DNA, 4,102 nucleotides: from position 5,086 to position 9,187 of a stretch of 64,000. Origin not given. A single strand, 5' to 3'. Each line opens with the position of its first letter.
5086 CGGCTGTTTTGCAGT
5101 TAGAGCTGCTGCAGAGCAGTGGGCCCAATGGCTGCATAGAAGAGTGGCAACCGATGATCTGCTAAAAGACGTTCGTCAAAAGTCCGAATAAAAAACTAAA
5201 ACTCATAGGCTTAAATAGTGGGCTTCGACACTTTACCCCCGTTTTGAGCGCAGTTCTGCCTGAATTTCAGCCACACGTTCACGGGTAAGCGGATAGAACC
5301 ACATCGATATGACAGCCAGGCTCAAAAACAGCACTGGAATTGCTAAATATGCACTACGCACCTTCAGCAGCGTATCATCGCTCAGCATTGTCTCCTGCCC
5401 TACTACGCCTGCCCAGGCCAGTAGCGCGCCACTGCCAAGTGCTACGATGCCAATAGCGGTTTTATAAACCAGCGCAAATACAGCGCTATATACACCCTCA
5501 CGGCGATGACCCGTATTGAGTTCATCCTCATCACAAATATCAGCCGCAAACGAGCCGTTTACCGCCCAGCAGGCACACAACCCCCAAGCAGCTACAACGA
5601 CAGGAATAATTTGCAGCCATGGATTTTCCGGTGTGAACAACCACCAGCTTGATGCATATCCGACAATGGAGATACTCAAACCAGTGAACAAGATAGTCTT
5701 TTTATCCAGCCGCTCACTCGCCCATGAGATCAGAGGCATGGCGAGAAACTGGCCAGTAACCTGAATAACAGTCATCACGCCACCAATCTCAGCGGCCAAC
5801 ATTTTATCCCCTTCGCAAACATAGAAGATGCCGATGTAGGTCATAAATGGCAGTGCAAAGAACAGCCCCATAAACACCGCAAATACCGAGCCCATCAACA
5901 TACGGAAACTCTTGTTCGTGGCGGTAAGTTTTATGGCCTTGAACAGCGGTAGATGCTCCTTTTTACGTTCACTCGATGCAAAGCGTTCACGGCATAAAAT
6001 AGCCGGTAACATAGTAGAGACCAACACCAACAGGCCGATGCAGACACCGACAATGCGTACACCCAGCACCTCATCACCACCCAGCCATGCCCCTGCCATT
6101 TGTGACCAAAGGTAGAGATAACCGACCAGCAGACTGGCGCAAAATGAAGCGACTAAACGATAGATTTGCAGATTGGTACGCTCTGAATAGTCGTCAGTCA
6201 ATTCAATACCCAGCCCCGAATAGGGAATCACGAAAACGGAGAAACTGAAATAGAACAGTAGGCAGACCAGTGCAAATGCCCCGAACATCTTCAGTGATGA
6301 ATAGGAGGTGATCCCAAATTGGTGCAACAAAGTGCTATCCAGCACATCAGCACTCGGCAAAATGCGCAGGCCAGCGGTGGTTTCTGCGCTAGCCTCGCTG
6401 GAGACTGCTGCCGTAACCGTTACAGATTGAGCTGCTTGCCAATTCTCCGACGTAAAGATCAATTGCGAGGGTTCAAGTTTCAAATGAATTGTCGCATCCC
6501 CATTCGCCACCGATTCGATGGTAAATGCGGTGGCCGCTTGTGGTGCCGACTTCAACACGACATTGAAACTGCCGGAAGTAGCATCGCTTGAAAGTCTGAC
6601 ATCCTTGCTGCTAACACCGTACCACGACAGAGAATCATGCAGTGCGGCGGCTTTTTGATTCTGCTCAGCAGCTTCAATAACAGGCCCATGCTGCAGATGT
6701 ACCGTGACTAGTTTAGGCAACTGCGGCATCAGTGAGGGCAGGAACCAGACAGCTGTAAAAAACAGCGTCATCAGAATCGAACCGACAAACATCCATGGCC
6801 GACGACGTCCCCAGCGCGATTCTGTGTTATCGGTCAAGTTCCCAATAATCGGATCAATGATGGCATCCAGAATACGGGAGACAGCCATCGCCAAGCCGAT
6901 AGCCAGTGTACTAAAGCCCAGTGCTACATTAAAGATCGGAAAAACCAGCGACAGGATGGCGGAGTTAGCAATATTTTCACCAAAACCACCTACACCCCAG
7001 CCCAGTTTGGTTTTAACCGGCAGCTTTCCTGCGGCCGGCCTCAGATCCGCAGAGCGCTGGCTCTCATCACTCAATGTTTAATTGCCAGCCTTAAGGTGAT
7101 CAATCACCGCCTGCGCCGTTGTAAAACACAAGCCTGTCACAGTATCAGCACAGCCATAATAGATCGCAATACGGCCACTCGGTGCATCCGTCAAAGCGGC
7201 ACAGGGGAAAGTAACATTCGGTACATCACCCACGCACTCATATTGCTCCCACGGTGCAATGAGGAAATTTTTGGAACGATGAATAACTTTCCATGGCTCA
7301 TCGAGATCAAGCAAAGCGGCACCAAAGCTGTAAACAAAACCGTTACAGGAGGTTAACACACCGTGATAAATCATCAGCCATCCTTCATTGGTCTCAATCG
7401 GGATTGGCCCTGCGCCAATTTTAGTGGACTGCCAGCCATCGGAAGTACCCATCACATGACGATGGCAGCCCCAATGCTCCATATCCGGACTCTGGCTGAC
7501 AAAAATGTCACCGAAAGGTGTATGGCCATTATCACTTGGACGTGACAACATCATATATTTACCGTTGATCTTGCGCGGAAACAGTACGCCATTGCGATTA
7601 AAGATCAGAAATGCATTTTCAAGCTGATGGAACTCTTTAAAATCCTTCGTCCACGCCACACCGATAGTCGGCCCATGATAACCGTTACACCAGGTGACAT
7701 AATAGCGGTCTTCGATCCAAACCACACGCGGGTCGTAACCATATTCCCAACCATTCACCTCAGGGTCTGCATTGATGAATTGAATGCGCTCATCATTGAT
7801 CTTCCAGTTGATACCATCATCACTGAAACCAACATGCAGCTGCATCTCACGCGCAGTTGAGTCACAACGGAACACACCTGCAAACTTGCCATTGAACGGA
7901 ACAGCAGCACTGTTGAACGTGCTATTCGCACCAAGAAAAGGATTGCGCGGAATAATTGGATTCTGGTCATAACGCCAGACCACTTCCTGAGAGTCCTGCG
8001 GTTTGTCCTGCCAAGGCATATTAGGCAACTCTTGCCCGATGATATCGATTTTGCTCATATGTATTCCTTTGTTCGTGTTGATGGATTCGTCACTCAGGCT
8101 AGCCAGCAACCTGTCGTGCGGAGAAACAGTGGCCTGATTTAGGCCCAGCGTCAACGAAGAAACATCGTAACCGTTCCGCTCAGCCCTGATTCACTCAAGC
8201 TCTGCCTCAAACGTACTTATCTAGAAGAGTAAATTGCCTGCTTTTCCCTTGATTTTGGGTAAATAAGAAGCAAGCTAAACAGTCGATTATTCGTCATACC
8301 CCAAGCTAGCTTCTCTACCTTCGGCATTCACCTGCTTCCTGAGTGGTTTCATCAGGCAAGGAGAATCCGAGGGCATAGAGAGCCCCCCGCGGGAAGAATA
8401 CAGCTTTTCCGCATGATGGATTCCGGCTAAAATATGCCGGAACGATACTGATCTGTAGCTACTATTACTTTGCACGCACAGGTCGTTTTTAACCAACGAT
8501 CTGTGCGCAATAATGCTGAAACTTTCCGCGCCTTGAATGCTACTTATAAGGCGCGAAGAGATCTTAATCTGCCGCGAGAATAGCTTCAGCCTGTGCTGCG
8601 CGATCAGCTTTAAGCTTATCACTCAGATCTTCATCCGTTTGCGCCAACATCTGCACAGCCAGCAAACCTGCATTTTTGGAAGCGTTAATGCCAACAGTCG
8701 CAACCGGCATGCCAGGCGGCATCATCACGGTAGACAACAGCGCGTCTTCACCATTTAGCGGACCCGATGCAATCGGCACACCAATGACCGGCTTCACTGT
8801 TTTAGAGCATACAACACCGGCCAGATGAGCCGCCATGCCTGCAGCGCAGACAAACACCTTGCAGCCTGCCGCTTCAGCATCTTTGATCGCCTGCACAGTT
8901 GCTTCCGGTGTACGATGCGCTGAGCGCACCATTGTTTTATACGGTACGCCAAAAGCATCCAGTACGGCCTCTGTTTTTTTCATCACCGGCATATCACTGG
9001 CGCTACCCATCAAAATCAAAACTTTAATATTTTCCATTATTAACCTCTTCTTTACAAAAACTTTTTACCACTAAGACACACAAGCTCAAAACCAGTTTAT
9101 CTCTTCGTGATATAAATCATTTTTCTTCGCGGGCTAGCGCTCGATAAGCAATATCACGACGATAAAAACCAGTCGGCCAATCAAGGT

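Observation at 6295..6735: MFS sugar transporter with an Ig/Calx-beta-like domain inserted in an outer loop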

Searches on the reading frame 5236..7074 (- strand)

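Call 4: search_protein_families(library=pfam, proteins=[window:5236-7074:-], max_evalue=1)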
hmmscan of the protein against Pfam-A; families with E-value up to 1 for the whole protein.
window:5236-7074:- (613 aa): 3 families
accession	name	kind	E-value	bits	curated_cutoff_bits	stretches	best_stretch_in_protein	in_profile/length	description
PF13347.12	MFS_2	-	2.4e-59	201.4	27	2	259-598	94-427/427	MFS/sugar transport protein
PF07690.21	MFS_1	-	9.1e-16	58.1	33.4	3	395-600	3-178/347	Major Facilitator Superfamily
PF14851.11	FAM176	-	0.042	14.1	31.5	1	341-375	27-62/152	FAM176 family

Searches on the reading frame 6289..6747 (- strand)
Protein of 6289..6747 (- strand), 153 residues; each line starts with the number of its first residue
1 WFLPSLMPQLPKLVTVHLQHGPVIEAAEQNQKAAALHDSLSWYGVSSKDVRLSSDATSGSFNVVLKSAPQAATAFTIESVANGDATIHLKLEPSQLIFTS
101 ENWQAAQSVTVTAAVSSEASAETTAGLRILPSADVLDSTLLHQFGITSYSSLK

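Call 4: search_protein_families(library=pfam, proteins=[window:6295-6735:-], max_evalue=1)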
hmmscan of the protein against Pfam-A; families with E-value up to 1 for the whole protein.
window:6295-6735:- (147 aa): 4 families
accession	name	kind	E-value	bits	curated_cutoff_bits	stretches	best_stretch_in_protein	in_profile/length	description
PF24303.1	DUF7485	-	0.024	14.5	27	1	16-119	110-209/284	Domain of unknown function (DUF7485)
PF18089.7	DAPG_hydrolase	-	0.067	13.2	22.7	1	39-114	64-140/223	DAPG hydrolase PhiG domain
PF01514.23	YscJ_FliF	-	0.08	13.3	24.4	1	51-126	79-154/179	Secretory protein of YscJ/FliF family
PF17766.7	fn3_6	-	0.13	12.9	26.4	1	62-119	26-79/99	Fibronectin type-III domain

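Call 35: predict_structure(alignment_id=A3)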
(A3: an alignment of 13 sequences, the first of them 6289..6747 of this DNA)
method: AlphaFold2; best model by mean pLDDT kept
length: 153 residues; sequences in the alignment: 13
mean_pLDDT: 72.7   pTM: 0.65
mean pLDDT of the five models: 72.7, 70.7, 70.6, 70.3, 59.9
residues with pLDDT >= 90: 26; 70-90: 66; 50-70: 38; < 50: 23
segments of 3 or more residues with pLDDT < 50: 1-3, 23-37, 149-153
pLDDT, mean of each block of 10 residues (from residue 1): 55 82 45 50 84 85 88 87 71 91 92 72 83 61 56 36
secondary structure, 60 per line:
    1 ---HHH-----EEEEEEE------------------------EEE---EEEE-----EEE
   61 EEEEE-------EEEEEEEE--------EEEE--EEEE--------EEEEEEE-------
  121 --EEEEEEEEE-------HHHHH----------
elements in order: E12-18 E43-45 E49-52 E58-65 E73-80 E89-92 E95-98 E107-113 E123-131 H139-143

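Call 38: fold_search(model_id=the predicted structure, library=pdb)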
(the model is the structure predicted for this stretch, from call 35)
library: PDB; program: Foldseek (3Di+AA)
matches with E <= 10: 888; with E <= 0.001: 0
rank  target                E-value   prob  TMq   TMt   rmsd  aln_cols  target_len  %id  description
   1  7eox_A                5.9e-03  0.99  0.27  0.08   3.5        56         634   18  Protease structure from Euphorbia resinifera (released 2022-01-12)
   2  7me5                  2.2e-02  0.96  0.27  0.27   3.4        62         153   18  Structure of the extracellular WNT-binding module in Drl-2 (released 2021-10-13)
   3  6tqr_A                2.5e-02  0.84  0.30  0.34   7.0        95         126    9  The crystal structure of the MSP domain of human VAP-A in complex with the Phospho-FFAT motif of STARD3. (released 2020-11-18)
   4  3qbt_F                2.9e-02  0.89  0.30  0.32  10.1       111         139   10  Crystal structure of OCRL1 540-678 in complex with Rab8a:GppNHp (released 2011-03-23)
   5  3f6i_B                3.2e-02  0.96  0.30  0.26   3.6        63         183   11  Structure of the SeMet labeled F4 fibrial chaperone FaeE (released 2009-05-19)
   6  8dke_P                3.6e-02  0.97  0.29  0.14   2.4        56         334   20  Cryo-EM structure of cystinosin in a cytosol-open state (released 2022-09-21)
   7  1kiu_A                4.1e-02  0.98  0.48  0.37   3.6       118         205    9  FimH adhesin Q133N mutant-FimC chaperone complex with methyl-alpha-D-mannose (released 2002-06-05)
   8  8dkw_P                4.1e-02  0.97  0.29  0.14   2.4        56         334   20  Cryo-EM structure of cystinosin N288K mutant in a cytosol-open state at pH5.0 (released 2022-09-21)
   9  2bvu_A                4.4e-02  0.77  0.32  0.38   7.5       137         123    8  D83R mutant of Asaris suum major sperm protein (MSP) (released 2006-10-25)
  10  1qun_I                5.2e-02  0.96  0.44  0.35   4.0       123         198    8  X-RAY STRUCTURE OF THE FIMC-FIMH CHAPERONE ADHESIN COMPLEX FROM UROPATHOGENIC E.COLI (released 1999-08-31)
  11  8dyp_A                5.2e-02  0.95  0.29  0.15   2.7        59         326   24  Crystal structure of human cystine transporter cystinosin (released 2022-11-16)
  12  2bvu_D                5.2e-02  0.63  0.32  0.37   7.1       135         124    7  D83R mutant of Asaris suum major sperm protein (MSP) (released 2006-10-25)
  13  3f6i_A                5.9e-02  0.95  0.40  0.32   3.9        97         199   11  Structure of the SeMet labeled F4 fibrial chaperone FaeE (released 2009-05-19)
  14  3qbt_B                5.9e-02  0.92  0.28  0.32   3.9        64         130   14  Crystal structure of OCRL1 540-678 in complex with Rab8a:GppNHp (released 2011-03-23)
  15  7b0x_C                6.3e-02  0.93  0.44  0.34   4.2       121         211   12  Crystal structure of the ternary complex of the E. coli type 1 pilus proteins FimC, FimI and the N-terminal domain of  (released 2021-12-08)
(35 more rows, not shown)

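Call 43: search_protein_families(library=ncbifam, proteins=[window:6289-6747:-], max_evalue=0.01)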
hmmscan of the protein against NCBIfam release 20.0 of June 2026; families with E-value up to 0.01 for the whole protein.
window:6289-6747:- (153 aa): 0 families

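Call 47: search_solved_structures(query=A3, max_evalue=10)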
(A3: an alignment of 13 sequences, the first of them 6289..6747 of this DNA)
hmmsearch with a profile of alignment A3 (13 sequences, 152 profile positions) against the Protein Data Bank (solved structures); distinct sequences matched with E-value up to 10: 2.
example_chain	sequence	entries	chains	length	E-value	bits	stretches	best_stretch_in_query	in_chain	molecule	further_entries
1a4j_H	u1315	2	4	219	0.083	15.9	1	56-116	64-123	IMMUNOGLOBULIN, DIELS ALDER CATALYTIC ANTIBODY (HEAVY CHAIN) | ANTIBODY FAB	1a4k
9yox_A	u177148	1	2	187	0.83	12.6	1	30-107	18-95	Gawi_09 WT apo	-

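Call 75: search_protein_representatives(alignment_id=A3)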
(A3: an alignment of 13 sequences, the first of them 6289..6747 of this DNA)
Query: 13 sequences, 152 profile positions. Proteins with E-value up to 0.001 (for the whole library): 12273; up to 1e-10: 6505; up to 1e-30: 2052. The best 150 are listed.
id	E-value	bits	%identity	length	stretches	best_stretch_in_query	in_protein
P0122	0.0e+00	1621.1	-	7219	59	48-116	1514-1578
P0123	0.0e+00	1154.1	-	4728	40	53-124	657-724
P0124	0.0e+00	1144.9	-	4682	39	47-127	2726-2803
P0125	0.0e+00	1089.5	-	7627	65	44-122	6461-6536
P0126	0.0e+00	995.7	-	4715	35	39-136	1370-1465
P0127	2.6e-296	985.1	-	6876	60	38-125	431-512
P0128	7.9e-288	957.6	-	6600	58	37-118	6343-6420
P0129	8.5e-276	918.5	-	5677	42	43-118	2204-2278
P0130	1.1e-265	885.6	-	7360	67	25-121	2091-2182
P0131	6.1e-264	880.0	-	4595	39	53-124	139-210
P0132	1.7e-252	842.9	-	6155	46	54-124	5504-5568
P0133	1.1e-251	840.2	-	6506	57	53-121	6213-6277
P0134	1.9e-240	803.7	-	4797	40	31-132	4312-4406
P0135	1.4e-234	784.7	-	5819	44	42-116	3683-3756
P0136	1.2e-232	778.4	-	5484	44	30-123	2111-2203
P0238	9.2e-128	437.9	-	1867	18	43-123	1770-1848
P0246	1.6e-124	427.4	-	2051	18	34-114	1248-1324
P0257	2.8e-122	420.0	-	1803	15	44-126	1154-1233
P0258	2.6e-121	416.9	-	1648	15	53-127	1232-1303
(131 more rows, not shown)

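Call 76: search_protein_families(library=pfam, proteins=[P0258, P0257, P0238, P0246], max_evalue=0.001)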
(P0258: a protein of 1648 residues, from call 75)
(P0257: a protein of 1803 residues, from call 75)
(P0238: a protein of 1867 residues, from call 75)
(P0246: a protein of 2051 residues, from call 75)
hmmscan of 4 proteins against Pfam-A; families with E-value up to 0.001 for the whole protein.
P0258 (1648 aa): 2 families
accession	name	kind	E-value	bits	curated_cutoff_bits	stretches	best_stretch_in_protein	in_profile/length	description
PF17766.7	fn3_6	-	1.4e-16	60.9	26.4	0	149-231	14-85/99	Fibronectin type-III domain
PF21426.3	GBS104-like_Ig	-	3.4e-05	25.1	26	0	443-503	20-80/112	Tip pilin GBS104-like, Ig-like domain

P0257 (1803 aa): 1 family
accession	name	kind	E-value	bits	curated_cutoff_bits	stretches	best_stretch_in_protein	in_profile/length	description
PF17766.7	fn3_6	-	7.8e-43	145.1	26.4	0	1401-1452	35-87/99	Fibronectin type-III domain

P0238 (1867 aa): 3 families
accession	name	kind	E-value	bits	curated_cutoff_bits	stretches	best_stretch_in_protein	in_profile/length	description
PF20579.4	LapA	-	8.5e-24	84.3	27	1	1128-1217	2-78/99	LapA domain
PF17766.7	fn3_6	-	4e-11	43.4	26.4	0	733-789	34-88/99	Fibronectin type-III domain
PF18559.7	Exop_C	-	2.8e-05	24.4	26.1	0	713-766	65-118/155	Galactose-binding domain-like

P0246 (2051 aa): 1 family
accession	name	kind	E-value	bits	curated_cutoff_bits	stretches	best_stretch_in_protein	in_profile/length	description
PF18559.7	Exop_C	-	3.1e-16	60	26.1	0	1721-1774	67-119/155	Galactose-binding domain-like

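Call 89: search_protein_families(library=pfam, alignment_id=A3, max_evalue=1)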
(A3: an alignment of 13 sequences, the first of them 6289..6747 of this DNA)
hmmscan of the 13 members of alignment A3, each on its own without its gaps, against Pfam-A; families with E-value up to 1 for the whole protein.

A. member 1, window:6289-6747:- (153 aa): 4 families
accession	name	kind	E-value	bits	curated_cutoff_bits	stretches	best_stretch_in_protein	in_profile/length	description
PF24303.1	DUF7485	-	0.025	14.5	27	1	19-123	109-209/284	Domain of unknown function (DUF7485)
PF18089.7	DAPG_hydrolase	-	0.073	13.1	22.7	1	44-118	65-140/223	DAPG hydrolase PhiG domain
PF01514.23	YscJ_FliF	-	0.089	13.1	24.4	1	55-130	79-154/179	Secretory protein of YscJ/FliF family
PF17766.7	fn3_6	-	0.14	12.8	26.4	1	64-123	24-79/99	Fibronectin type-III domain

B. families by the number of members that match (of 13 scanned): 13 families
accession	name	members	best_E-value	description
PF17766.7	fn3_6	4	0.039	Fibronectin type-III domain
PF17936.7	Big_6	2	0.015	Bacterial Ig domain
PF16341.10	DUF4971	2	0.016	Domain of unknown function (DUF4971)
PF08152.18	GUCT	1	0.0024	GUCT (NUC152) domain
PF14016.12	DUF4232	1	0.015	Domain of unknown function (DUF4232)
PF24303.1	DUF7485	1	0.025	Domain of unknown function (DUF7485)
PF18089.7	DAPG_hydrolase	1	0.073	DAPG hydrolase PhiG domain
PF19487.4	DUF6023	1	0.084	Family of unknown function (DUF6023)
PF01514.23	YscJ_FliF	1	0.089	Secretory protein of YscJ/FliF family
PF24528.1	Ig_ADGRF3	1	0.1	Adhesion G-protein coupled receptor F3-like, Ig-like domain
PF10633.15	NPCBM_assoc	1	0.14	NPCBM-associated, NEW3 domain of alpha-galactosidase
PF14610.12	Psg1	1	0.17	Ykl077w/Psg1 (Pma1 Stabilization in Golgi)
PF07532.17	Big_4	1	0.32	Bacterial Ig-like domain (group 4)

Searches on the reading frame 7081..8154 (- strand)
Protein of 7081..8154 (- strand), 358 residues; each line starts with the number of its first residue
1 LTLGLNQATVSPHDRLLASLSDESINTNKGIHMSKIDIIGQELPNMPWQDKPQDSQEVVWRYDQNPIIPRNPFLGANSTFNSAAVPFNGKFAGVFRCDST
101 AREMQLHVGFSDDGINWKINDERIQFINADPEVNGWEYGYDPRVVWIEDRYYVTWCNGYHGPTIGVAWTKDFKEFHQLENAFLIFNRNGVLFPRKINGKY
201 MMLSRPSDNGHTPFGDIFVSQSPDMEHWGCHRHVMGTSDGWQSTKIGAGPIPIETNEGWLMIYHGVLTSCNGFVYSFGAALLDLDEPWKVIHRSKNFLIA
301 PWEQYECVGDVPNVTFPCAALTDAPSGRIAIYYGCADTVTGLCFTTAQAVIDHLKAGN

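Call 4: search_protein_families(library=pfam, proteins=[window:7081-8154:-], max_evalue=1)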
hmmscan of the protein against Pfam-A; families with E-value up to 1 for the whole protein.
window:7081-8154:- (358 aa): 2 families
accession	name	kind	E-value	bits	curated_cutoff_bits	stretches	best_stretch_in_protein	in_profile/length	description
PF04041.19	Glyco_hydro_130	-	2e-68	231.1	26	1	44-355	6-319/320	beta-1,4-mannooligosaccharide phosphorylase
PF14517.12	Tachylectin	-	0.01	16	29.8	1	181-240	133-189/230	Tachylectin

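Call 19: search_solved_structures(query=window:7081-8154:-, max_evalue=0.00001)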
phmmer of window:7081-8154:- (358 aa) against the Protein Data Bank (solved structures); distinct sequences matched with E-value up to 0.00001: 18.
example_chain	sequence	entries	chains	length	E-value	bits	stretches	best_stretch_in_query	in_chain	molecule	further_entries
4udk_E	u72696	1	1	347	4.8e-152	509.6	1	46-355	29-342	UHGB_MP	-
4udg_A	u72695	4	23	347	4.9e-152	509.6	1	46-355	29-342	UHGB_MP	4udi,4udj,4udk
5ayd_A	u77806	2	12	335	2.9e-151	507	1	38-356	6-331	Beta-1,4-mannooligosaccharide phosphorylase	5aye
1vkd_A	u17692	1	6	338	1.6e-133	448.7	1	34-356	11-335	conserved hypothetical protein TM1225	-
5b0p_A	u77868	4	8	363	8.1e-38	133.6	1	134-351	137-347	Lin0857 protein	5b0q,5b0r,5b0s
9fj8_A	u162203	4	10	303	1.5e-35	126.1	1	78-345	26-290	1,2-beta-oligomannan phosphorylase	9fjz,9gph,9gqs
9erg_A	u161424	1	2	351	2e-33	119.1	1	140-349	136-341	Uhgb_MS mannoside synthase from an unknown human gut bacterium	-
9eqq_A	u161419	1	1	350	2e-33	119.1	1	140-349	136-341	Uhgb_MS mannoside synthase from an unknown human gut bacterium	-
9erh_A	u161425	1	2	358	2.2e-33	119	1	140-349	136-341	Uhgb_MS mannoside synthase from an unknown human gut bacterium in complex with 1,2-beta-ma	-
7fip_A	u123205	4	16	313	2.7e-33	118.7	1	108-344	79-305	Beta-1,2-mannobiose phosphorylase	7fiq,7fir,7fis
5ay9_A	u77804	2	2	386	1.6e-28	103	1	58-353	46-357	4-O-beta-D-mannosyl-D-glucose phosphorylase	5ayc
3was_A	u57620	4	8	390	7.1e-25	91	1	57-353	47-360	4-O-beta-D-mannosyl-D-glucose phosphorylase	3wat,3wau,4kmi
5a7v_B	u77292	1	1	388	5e-13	51.9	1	76-344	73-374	PUTATIVE GLYCOSIDASE PH117-RELATED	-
5a7v_A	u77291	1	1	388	5.3e-13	51.9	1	76-344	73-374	PUTATIVE GLYCOSIDASE PH117-RELATED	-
3taw_A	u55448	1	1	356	3.3e-12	49.3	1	77-345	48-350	Hypothetical glycoside hydrolase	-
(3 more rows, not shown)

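Call 43: search_protein_families(library=ncbifam, proteins=[window:7081-8154:-], max_evalue=0.01)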
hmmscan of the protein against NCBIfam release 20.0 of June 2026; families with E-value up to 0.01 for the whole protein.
window:7081-8154:- (358 aa): 3 families
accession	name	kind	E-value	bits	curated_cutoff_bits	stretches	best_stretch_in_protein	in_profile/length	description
NF050092.1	BtaManbiosPhlase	equivalog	4.8e-52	177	550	1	107-354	110-350/351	BtaManbiosPhlase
NF052550.1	BManbPhaseBMBP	equivalog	1.7e-45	155.7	450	1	77-348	24-292/296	beta-1,2-mannobiose phosphorylase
NF058598.1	BetMansidBT3780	equivalog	9.8e-15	54.5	550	2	160-343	171-360/366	beta-1,2-mannosidase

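Call 65: search_solved_structures(query=window:7081-8058:-, max_evalue=1e-100, show_alignments=2)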
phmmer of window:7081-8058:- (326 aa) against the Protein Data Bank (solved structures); distinct sequences matched with E-value up to 1e-100: 4.
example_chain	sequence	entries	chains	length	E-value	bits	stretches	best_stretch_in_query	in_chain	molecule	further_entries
4udg_A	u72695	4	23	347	7.7e-152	508.7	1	14-323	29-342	UHGB_MP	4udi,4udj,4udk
4udk_E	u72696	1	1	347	7.8e-152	508.7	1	14-323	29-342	UHGB_MP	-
5ayd_A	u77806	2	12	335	2.2e-151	507.3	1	6-324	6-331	Beta-1,4-mannooligosaccharide phosphorylase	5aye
1vkd_A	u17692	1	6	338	2.8e-133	447.7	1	6-324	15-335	conserved hypothetical protein TM1225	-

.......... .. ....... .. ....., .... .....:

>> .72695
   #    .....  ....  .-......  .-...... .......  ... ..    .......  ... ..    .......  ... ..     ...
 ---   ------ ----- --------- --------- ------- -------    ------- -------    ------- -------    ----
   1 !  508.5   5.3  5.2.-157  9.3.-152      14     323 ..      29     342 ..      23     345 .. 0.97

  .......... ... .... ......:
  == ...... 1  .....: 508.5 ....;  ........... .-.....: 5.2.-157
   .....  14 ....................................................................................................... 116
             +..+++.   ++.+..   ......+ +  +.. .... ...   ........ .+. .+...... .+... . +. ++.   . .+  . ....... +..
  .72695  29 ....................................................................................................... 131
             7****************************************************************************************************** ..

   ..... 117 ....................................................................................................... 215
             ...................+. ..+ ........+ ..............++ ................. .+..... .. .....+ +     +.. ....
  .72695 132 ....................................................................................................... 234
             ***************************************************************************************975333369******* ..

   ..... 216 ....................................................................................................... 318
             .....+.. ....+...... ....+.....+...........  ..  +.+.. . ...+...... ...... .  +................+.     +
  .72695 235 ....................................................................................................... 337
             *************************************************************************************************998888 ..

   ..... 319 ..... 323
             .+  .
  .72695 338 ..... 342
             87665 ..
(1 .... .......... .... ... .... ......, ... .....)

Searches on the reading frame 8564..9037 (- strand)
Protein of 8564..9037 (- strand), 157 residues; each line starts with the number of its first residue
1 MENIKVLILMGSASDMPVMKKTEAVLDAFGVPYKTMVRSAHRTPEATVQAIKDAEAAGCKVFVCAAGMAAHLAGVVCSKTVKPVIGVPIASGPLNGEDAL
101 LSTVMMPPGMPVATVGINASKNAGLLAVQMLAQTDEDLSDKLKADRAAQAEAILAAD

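Call 33: search_protein_families(library=pfam, proteins=[window:8564-9037:-], max_evalue=0.001)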
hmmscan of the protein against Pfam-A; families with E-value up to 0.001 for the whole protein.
window:8564-9037:- (157 aa): 1 family
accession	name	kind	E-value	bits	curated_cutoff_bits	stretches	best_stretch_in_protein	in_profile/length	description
PF00731.26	AIRC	-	1e-56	191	30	1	5-151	1-147/148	AIR carboxylase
